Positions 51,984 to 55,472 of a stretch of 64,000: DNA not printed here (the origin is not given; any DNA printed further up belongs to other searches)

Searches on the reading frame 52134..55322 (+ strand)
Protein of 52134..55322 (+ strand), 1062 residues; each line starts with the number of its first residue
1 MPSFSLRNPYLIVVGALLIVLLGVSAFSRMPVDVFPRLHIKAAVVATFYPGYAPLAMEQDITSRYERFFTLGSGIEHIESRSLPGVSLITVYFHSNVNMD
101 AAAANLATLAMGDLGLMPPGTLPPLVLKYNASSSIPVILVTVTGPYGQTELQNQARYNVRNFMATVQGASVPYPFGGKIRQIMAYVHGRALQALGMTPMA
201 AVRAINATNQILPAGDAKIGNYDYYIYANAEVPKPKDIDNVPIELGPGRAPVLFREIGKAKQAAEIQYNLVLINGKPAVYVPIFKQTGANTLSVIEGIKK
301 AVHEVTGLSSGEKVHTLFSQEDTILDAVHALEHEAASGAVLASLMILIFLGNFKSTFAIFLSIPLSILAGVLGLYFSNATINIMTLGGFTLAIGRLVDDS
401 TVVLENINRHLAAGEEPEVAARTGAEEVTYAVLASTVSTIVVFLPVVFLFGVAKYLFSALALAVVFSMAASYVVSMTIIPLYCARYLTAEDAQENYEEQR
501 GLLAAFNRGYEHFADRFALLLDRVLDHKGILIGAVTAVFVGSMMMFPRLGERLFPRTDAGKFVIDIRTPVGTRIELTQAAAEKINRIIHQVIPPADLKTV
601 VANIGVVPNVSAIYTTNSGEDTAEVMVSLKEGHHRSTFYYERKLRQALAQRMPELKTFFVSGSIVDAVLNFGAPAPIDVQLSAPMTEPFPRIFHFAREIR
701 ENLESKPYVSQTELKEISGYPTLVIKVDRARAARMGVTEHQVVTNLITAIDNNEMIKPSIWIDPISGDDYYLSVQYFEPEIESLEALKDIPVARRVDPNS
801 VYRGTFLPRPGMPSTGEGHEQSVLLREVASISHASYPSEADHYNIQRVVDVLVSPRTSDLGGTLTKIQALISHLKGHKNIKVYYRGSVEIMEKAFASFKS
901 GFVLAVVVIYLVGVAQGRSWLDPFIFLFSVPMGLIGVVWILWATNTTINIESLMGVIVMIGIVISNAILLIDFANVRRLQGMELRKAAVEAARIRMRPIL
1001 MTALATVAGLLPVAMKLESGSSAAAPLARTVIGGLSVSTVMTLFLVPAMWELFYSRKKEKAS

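Call 66: search_protein_families(library=pfam, proteins=[window:52134-55322:+], max_evalue=0.00001)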
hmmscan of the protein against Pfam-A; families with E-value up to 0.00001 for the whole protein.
window:52134-55322:+ (1062 aa): 1 family
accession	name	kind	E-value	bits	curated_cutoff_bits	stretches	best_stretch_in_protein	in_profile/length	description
PF00873.25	ACR_tran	-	1.4e-183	612.8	28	1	1-1053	1-1020/1021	AcrB/AcrD/AcrF family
